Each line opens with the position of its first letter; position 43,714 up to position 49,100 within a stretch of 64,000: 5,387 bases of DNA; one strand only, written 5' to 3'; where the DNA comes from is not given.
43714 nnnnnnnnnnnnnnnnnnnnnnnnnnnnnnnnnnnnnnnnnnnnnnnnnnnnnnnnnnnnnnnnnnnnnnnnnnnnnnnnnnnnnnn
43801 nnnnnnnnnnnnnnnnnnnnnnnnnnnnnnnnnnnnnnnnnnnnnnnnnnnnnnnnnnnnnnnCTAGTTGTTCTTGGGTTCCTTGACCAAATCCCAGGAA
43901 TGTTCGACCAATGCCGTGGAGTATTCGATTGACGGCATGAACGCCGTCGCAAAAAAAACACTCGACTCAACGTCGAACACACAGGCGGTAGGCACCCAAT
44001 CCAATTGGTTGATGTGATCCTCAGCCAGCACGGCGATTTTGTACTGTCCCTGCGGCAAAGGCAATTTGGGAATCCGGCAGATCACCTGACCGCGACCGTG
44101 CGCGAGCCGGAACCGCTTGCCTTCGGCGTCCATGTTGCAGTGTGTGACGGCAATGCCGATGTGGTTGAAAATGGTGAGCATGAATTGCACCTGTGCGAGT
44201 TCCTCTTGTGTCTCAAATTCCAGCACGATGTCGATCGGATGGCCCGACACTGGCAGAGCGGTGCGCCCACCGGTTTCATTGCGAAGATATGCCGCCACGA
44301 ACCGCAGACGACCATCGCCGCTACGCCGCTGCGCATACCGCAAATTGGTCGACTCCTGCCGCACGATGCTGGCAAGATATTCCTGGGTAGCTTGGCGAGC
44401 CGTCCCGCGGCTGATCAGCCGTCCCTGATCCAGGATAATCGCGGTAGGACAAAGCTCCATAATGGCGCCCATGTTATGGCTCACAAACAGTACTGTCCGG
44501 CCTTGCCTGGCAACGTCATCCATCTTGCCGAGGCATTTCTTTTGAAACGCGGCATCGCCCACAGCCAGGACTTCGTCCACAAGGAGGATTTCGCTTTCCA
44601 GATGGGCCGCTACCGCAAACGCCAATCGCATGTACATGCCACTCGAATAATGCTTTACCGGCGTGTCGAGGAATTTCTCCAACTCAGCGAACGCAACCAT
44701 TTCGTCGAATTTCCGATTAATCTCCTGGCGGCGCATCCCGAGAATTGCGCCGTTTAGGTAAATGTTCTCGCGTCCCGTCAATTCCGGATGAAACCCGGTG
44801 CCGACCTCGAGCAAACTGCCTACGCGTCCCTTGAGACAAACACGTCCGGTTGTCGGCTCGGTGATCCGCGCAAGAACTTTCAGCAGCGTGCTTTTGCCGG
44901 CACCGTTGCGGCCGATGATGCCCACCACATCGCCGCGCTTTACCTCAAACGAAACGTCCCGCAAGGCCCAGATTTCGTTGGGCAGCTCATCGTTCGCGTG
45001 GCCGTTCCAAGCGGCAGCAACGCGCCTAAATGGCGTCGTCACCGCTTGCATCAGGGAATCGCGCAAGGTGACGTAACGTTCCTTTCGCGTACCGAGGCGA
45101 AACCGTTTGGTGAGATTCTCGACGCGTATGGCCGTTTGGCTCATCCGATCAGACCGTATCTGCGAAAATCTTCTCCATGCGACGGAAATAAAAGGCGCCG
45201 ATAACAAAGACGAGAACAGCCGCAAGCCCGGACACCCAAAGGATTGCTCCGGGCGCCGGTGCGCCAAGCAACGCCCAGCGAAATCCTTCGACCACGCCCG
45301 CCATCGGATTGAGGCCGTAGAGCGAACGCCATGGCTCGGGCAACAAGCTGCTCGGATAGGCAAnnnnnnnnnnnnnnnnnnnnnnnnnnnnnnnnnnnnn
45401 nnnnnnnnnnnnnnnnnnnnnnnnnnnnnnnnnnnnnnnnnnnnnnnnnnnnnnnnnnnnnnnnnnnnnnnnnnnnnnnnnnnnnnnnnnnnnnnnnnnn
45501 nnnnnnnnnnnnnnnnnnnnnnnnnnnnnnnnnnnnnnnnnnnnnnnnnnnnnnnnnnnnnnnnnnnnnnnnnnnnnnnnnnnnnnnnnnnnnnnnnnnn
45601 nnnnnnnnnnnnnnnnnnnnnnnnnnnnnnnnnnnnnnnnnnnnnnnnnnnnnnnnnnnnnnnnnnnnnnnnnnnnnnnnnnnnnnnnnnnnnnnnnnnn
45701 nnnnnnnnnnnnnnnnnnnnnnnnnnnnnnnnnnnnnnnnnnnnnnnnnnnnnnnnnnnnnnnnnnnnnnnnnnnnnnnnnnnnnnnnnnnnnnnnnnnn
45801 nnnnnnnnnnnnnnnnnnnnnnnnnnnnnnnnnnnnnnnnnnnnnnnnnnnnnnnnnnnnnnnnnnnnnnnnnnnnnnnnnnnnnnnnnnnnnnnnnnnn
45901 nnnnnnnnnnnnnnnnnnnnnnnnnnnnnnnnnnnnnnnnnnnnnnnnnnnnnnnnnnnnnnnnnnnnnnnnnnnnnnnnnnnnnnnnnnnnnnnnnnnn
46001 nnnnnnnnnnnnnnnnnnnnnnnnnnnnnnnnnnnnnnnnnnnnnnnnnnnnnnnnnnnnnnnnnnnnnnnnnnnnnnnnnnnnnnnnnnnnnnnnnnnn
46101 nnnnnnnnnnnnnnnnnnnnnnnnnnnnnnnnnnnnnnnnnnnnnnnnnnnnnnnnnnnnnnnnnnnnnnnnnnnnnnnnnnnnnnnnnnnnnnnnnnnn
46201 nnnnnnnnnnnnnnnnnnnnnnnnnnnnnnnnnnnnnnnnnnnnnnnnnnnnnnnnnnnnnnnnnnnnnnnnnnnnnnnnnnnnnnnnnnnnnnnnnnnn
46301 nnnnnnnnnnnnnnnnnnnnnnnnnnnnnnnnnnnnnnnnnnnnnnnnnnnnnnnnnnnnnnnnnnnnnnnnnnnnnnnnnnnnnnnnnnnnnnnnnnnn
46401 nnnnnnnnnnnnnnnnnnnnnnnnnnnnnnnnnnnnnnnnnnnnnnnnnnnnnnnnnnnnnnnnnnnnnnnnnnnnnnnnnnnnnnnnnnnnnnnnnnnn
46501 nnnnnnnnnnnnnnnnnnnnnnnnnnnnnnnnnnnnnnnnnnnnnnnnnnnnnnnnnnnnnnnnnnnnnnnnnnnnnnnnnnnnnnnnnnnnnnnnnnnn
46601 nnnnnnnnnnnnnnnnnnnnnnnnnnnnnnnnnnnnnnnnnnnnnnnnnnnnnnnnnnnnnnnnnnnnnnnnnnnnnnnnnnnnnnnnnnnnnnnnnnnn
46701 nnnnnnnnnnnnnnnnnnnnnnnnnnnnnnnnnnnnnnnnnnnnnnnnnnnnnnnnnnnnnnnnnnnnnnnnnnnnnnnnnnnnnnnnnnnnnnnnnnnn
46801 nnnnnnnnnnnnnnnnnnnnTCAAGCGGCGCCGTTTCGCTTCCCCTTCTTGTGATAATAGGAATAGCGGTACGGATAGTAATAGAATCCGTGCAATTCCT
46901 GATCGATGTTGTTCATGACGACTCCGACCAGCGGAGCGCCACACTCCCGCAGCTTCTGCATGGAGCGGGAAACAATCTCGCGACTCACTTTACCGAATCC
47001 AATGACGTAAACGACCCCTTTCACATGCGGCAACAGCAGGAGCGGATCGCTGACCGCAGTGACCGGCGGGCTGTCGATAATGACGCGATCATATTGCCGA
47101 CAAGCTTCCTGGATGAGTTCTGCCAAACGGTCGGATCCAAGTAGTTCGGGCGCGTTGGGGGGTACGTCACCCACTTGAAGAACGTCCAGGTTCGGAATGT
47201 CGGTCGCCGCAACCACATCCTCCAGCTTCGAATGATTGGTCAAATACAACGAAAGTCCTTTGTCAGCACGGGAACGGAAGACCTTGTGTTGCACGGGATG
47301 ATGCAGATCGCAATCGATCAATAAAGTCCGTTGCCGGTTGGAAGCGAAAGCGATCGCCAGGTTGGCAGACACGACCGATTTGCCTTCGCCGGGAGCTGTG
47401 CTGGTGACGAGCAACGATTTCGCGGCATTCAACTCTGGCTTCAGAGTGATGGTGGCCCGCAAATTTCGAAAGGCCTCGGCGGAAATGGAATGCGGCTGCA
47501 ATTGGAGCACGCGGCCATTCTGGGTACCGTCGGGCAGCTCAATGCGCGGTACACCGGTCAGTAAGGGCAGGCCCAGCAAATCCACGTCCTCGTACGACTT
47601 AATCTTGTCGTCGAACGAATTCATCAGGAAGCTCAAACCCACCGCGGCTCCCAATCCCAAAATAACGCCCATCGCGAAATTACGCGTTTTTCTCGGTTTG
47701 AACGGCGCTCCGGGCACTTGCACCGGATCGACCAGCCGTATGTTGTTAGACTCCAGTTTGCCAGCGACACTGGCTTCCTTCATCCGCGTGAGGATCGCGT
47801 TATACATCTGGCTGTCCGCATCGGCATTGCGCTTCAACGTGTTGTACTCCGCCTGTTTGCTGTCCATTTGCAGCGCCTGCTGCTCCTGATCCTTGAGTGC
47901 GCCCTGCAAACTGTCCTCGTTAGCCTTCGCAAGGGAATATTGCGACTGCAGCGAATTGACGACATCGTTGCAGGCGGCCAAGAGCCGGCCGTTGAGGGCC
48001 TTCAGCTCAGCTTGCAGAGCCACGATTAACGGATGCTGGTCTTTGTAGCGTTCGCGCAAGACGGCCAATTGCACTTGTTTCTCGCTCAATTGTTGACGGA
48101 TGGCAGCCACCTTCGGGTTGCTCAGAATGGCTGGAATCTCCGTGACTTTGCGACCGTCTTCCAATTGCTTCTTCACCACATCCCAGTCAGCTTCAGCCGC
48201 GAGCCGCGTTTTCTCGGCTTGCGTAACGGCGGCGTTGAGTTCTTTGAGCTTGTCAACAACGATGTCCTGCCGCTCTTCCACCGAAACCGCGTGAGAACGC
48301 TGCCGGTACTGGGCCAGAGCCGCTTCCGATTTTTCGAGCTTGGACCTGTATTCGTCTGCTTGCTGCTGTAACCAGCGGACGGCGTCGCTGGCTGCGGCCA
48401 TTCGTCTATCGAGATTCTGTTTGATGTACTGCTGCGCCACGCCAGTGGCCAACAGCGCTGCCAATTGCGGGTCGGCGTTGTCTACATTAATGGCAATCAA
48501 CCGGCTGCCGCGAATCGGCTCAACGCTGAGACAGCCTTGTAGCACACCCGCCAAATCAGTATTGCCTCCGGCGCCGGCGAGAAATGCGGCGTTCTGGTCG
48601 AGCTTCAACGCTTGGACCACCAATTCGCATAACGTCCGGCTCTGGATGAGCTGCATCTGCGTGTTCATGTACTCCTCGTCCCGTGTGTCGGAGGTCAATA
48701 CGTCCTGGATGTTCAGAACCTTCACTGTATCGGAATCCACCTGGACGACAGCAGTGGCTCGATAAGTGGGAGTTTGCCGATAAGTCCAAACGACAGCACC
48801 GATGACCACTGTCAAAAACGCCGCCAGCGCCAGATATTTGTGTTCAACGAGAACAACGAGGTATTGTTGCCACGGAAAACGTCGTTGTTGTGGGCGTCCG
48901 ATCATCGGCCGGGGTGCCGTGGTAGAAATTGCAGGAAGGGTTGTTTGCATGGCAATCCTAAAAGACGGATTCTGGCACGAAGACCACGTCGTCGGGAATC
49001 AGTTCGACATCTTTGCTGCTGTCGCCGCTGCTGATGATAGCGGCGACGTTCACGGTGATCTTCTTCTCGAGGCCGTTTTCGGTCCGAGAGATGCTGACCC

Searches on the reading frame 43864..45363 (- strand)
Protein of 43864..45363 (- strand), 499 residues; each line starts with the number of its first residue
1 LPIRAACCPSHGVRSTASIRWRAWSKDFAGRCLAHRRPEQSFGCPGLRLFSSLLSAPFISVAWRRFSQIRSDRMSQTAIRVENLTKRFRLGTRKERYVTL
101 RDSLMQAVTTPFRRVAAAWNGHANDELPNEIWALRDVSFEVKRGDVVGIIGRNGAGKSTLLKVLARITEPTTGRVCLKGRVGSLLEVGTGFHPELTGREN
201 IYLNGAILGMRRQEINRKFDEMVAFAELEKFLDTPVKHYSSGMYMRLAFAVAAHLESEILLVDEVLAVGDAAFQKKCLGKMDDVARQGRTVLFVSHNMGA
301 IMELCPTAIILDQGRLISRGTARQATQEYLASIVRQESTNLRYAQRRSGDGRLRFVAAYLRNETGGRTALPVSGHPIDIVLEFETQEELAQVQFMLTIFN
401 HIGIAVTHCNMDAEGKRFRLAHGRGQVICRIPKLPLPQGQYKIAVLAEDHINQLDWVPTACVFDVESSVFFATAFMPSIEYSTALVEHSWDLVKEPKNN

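Call 14: search_protein_families(library=pfam, proteins=[window:43864-45363:-], max_evalue=0.001)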
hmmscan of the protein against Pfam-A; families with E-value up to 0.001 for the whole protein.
window:43864-45363:- (499 aa): 3 families
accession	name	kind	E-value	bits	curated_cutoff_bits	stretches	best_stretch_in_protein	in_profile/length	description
PF00005.33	ABC_tran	-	1.7e-22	80.9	25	1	134-265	1-135/137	ABC transporter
PF14524.12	Wzt_C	-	3.8e-16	59.8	30.4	1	345-468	2-133/143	Wzt C-terminal domain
PF13304.12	AAA_21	-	5.7e-05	23.8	27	1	147-167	2-22/304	AAA domain, putative AbiEii toxin, Type IV TA system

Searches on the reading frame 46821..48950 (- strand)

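Call 14: search_protein_families(library=pfam, proteins=[window:46821-48950:-], max_evalue=0.001)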
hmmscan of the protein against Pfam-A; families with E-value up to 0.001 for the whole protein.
window:46821-48950:- (709 aa): 5 families
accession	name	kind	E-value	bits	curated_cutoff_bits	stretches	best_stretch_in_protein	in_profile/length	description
PF13807.11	GNVR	-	1.8e-11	44.2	27.7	1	371-442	8-79/82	G-rich domain on putative tyrosine kinase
PF13614.12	AAA_31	-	2.7e-10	40.9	27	1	520-630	11-128/177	AAA domain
PF10609.15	ParA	-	1.6e-09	38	27.1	1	511-680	4-173/246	NUBPL iron-transfer P-loop NTPase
PF01656.29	CbiA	-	1.2e-08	35.4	25.4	1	514-685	2-86/125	CobQ/CobB/MinD/ParA nucleotide binding domain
PF02706.20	Wzz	-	6.5e-08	33.2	25.5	1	30-114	8-90/91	Chain length determinant protein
